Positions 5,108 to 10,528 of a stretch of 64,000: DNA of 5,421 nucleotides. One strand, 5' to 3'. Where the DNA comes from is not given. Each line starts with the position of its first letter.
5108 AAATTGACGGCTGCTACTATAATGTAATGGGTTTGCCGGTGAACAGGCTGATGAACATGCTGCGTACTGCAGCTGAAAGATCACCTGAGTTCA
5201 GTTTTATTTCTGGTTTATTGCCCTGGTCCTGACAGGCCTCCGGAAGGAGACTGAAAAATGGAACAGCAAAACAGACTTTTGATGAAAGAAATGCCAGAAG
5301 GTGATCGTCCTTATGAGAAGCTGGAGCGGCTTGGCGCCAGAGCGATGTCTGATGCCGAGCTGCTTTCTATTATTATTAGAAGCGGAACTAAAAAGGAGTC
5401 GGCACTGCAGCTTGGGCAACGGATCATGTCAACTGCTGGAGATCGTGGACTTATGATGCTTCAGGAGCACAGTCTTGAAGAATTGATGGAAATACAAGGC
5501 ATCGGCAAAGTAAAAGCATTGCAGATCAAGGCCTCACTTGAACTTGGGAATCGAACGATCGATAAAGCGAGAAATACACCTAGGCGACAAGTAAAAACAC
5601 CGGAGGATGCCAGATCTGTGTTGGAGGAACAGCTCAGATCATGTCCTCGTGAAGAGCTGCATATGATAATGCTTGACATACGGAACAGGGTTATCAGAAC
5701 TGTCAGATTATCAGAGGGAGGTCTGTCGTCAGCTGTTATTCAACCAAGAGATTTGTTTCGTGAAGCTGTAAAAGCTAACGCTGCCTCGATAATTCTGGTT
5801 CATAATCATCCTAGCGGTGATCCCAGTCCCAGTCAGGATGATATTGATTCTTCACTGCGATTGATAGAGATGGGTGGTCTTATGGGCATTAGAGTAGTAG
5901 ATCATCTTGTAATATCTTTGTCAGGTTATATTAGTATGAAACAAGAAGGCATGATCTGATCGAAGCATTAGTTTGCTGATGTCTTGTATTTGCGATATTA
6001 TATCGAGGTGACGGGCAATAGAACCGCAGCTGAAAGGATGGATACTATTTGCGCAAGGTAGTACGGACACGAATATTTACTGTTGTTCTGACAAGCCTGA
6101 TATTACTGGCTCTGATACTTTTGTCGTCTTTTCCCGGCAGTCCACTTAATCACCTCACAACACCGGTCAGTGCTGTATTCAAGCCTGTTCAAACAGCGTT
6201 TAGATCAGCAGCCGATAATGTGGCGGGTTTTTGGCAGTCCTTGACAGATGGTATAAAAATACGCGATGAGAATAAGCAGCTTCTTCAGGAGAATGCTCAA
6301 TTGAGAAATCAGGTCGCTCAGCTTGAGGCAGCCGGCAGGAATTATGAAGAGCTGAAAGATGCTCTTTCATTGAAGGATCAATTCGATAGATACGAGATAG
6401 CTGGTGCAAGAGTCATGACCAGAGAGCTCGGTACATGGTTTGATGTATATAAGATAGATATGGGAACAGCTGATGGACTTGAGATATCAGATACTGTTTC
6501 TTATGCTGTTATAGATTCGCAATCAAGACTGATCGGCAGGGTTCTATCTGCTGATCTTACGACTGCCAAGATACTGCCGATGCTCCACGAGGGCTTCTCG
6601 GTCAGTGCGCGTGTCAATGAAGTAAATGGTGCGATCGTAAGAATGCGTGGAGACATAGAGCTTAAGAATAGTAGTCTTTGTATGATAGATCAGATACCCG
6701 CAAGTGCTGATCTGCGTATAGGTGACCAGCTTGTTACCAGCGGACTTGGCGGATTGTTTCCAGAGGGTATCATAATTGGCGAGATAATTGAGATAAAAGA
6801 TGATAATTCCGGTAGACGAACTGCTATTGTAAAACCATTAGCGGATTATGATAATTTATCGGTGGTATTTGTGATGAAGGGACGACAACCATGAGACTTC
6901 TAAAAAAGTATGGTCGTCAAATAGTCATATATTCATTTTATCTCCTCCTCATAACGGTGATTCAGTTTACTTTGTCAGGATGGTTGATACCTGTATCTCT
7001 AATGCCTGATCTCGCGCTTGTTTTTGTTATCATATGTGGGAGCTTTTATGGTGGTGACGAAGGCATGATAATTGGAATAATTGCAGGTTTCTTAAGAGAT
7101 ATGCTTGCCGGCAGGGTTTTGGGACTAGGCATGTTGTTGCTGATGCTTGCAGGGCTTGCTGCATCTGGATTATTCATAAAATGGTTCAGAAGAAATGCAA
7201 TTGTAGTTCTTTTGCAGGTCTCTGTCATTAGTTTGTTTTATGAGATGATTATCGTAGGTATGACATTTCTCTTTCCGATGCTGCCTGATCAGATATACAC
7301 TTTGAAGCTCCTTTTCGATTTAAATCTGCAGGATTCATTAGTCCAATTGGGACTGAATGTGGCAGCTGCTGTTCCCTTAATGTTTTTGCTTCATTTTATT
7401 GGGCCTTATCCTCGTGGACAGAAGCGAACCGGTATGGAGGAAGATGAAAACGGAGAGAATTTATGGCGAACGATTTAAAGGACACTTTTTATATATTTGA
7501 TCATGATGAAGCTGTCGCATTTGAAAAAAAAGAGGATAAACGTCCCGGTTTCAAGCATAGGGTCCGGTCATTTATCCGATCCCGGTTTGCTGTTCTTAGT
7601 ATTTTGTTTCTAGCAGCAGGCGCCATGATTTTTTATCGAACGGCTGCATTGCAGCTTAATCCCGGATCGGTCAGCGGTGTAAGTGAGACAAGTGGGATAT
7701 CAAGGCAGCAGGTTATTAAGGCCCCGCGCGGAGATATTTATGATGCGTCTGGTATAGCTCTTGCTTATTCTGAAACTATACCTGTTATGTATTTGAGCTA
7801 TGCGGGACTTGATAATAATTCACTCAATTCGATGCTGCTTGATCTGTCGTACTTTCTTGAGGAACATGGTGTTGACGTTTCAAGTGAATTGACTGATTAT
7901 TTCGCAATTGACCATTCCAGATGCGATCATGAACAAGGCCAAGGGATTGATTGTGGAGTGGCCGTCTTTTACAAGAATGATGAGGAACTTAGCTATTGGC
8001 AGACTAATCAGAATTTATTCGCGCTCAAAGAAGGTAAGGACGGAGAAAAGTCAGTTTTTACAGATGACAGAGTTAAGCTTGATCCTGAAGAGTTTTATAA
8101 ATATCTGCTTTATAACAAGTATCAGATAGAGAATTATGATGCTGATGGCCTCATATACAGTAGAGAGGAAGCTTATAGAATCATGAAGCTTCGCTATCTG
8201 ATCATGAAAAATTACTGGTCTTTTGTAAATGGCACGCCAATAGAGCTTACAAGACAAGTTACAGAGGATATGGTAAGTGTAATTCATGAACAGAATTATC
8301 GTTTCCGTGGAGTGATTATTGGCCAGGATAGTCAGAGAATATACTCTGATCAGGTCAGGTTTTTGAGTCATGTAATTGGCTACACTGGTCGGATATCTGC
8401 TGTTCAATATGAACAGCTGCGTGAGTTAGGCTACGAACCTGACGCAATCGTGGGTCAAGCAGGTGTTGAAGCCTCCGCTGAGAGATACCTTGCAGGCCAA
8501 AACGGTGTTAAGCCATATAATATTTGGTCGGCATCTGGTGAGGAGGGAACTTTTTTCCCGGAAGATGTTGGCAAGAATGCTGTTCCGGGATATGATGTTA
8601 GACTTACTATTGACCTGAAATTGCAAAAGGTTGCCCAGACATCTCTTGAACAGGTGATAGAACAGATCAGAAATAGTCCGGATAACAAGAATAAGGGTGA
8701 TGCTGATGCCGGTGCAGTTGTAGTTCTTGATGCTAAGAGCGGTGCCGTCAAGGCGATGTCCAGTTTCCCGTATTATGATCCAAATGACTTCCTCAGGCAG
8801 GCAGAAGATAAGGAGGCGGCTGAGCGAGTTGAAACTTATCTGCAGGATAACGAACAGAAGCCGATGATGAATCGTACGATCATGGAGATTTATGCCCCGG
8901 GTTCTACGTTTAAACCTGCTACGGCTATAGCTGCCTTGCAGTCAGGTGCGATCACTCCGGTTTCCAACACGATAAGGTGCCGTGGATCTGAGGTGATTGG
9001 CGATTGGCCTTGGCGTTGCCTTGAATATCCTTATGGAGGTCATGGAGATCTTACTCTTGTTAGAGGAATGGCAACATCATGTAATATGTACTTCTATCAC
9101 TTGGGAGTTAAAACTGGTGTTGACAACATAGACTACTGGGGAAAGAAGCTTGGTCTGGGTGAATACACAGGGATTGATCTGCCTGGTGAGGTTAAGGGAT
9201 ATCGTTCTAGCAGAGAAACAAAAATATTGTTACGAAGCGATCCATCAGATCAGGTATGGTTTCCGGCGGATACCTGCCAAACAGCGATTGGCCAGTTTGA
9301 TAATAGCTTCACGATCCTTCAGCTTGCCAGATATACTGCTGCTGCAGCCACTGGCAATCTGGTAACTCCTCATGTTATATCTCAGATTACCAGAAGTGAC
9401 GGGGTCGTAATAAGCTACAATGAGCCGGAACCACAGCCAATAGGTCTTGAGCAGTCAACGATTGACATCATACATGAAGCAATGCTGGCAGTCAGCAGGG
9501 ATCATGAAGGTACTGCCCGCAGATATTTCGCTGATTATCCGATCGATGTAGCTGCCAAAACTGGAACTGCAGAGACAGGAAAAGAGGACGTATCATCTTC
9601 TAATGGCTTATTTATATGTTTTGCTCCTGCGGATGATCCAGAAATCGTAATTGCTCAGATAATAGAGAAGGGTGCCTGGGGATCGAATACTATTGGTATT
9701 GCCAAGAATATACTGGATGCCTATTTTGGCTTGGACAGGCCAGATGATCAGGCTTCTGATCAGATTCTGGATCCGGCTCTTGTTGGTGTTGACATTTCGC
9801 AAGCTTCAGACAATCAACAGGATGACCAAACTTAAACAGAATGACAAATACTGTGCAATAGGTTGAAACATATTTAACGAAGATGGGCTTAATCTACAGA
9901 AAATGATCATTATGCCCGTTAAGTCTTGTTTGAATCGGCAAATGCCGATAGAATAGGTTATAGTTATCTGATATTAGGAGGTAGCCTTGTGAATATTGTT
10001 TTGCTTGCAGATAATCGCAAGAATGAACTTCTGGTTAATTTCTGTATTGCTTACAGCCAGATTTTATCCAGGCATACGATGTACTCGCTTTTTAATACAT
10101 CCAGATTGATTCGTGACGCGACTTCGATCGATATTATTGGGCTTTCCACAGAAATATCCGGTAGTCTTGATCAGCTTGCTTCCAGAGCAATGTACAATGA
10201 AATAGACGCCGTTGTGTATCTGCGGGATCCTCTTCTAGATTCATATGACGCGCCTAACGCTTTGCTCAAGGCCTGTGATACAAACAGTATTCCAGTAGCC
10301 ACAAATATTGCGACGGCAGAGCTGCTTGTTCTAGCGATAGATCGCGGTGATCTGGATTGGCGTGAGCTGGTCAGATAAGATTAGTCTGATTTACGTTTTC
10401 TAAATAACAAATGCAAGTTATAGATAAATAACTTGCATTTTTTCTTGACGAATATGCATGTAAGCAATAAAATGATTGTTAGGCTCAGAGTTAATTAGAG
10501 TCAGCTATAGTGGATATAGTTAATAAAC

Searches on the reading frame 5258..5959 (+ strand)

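Call 29: search_protein_families(library=ncbifam, proteins=[window:5258-5959:+], max_evalue=1e-10)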
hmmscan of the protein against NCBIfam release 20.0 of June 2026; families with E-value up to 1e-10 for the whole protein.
window:5258-5959:+ (233 aa): 2 families
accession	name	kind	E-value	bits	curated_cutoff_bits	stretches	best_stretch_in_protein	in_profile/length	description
NF000642.1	PRK00024.1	equivalog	2.3e-66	223.5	180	1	20-233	2-212/212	RadC family protein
TIGR00608.1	radc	subfamily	2.7e-63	213.6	133.85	1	17-233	1-218/218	RadC family protein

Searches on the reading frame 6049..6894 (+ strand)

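Call 29: search_protein_families(library=ncbifam, proteins=[window:6049-6894:+], max_evalue=1e-10)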
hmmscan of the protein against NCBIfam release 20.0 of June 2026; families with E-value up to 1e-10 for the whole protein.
window:6049-6894:+ (281 aa): 13 families
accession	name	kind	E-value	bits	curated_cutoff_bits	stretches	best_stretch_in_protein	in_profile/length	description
TIGR00219.1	mreC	equivalog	4.5e-33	114.6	92.75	1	13-279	14-274/283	rod shape-determining protein MreC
NF010532.0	PRK13922.9-3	equivalog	3.7e-29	101.7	243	1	57-277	49-261/280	rod shape-determining protein MreC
NF010510.0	PRK13922.11-5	equivalog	4.7e-23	81.8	415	1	1-276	1-270/334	rod shape-determining protein MreC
NF010518.0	PRK13922.13-3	equivalog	9.3e-22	77.5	385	1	7-276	16-290/295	rod shape-determining protein MreC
NF010513.0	PRK13922.12-3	equivalog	8e-20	71.4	380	1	15-274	29-273/305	rod shape-determining protein MreC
NF010519.0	PRK13922.13-4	equivalog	4.2e-19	69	505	1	12-276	17-271/406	rod shape-determining protein MreC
NF010520.0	PRK13922.13-5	equivalog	6e-19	68.4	343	1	11-277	8-261/263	rod shape-determining protein MreC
NF010527.0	PRK13922.6-2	equivalog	8.4e-18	64.5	289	1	59-277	37-245/249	rod shape-determining protein MreC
NF010512.0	PRK13922.12-1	equivalog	8.4e-16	58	336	1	6-276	9-265/287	rod shape-determining protein MreC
NF010507.0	PRK13922.10-6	equivalog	2.9e-15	56.6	219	1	206-277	179-249/252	rod shape-determining protein MreC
NF010524.0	PRK13922.14-4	equivalog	4.3e-14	52.3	332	1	12-277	10-269/270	rod shape-determining protein MreC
NF010533.0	PRK13922.9-5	equivalog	1.1e-13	51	384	1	16-277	27-275/345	rod shape-determining protein MreC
NF010508.0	PRK13922.11-1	equivalog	9.2e-12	44.4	648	0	223-277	246-300/369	rod shape-determining protein MreC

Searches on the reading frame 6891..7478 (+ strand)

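Call 29: search_protein_families(library=ncbifam, proteins=[window:6891-7478:+], max_evalue=1e-10)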
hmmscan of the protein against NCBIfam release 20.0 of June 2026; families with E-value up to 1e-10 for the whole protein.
window:6891-7478:+ (195 aa): 1 family
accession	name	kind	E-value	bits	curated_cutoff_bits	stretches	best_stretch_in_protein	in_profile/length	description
TIGR03426.1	shape_MreD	equivalog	1.2e-12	48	34.85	1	11-153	4-138/154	rod shape-determining protein MreD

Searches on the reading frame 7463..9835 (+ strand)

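Call 29: search_protein_families(library=ncbifam, proteins=[window:7463-9835:+], max_evalue=1e-10)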
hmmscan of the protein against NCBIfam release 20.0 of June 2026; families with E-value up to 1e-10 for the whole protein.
window:7463-9835:+ (790 aa): 17 families
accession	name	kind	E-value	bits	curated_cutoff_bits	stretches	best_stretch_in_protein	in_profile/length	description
TIGR03423.1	pbp2_mrdA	equivalog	3e-125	419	455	1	258-756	112-592/593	penicillin-binding protein 2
NF008061.0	PRK10795.1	equivalog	8.7e-61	206.3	962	1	259-755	132-613/634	peptidoglycan DD-transpeptidase MrdA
TIGR02214.1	spoVD_pbp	equivalog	6.9e-57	193.1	688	1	202-737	67-532/636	stage V sporulation protein D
NF051842.1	PBP4_5_Efaec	equivalog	2.7e-33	115.2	700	1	277-751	240-662/668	penicillin-binding protein PBP4(5)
NF038278.1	strep_PBP2B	exception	1.4e-30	106.4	975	1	221-754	155-674/678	penicillin-binding protein PBP2B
NF053573.1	PBP2_PenA_Neis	exception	1.2e-20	73.7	1105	1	330-736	187-537/572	peptidoglycan D,D-transpeptidase PBP2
TIGR02074.1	PBP_1a_fam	subfamily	8e-20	71.1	508.75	0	467-722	284-496/535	PBP1A family penicillin-binding protein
NF038271.1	strep_PBP2X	exception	3.1e-18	65.3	1050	1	279-731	170-587/750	penicillin-binding protein PBP2X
NF011685.0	PRK15105.1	subfamily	1e-17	63.9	737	1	257-733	134-531/588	peptidoglycan glycosyltransferase FtsI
NF033378.1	MECD_PBP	exception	1.1e-16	60.4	1450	1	302-731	252-639/678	PBP2a family beta-lactam-resistant peptidoglycan transpeptidase MecD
NF000237.1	MECA_PBP2A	equivalog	2.1e-16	59.3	750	1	299-731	247-630/668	PBP2a family beta-lactam-resistant peptidoglycan transpeptidase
NF000406.1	MECB_PBP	exception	1.1e-14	53.8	1450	1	286-568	234-491/674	PBP2a family beta-lactam-resistant peptidoglycan transpeptidase MecB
NF000410.1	MECA1_pure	exception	1.1e-14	53.6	1480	1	301-732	248-629/666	PBP2a family beta-lactam-resistant peptidoglycan transpeptidase MecA1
NF000408.1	MECA2_pure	exception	2e-14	52.7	1525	1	300-731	248-630/668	PBP2a family beta-lactam-resistant peptidoglycan transpeptidase MecA2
NF051885.1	tranpepglycosPbpC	equivalog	2.5e-14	52.8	900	0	468-565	350-442/632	multimodular transpeptidase-transglycosylase PbpC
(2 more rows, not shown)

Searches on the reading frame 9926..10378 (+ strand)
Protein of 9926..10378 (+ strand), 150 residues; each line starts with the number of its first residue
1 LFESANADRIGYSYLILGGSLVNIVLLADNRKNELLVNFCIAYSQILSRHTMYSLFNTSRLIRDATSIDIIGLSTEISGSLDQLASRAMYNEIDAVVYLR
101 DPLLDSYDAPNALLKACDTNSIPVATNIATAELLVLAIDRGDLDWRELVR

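Call 29: search_protein_families(library=ncbifam, proteins=[window:9926-10378:+], max_evalue=1e-10)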
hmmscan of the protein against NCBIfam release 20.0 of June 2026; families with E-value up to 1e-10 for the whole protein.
window:9926-10378:+ (150 aa): 2 families
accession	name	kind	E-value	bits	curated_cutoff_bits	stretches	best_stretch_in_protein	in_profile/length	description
TIGR00160.1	MGSA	equivalog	1.3e-19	70.6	146.9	1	23-138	4-121/143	methylglyoxal synthase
NF003559.0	PRK05234.1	equivalog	5.2e-18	65.2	84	1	23-138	7-124/145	methylglyoxal synthase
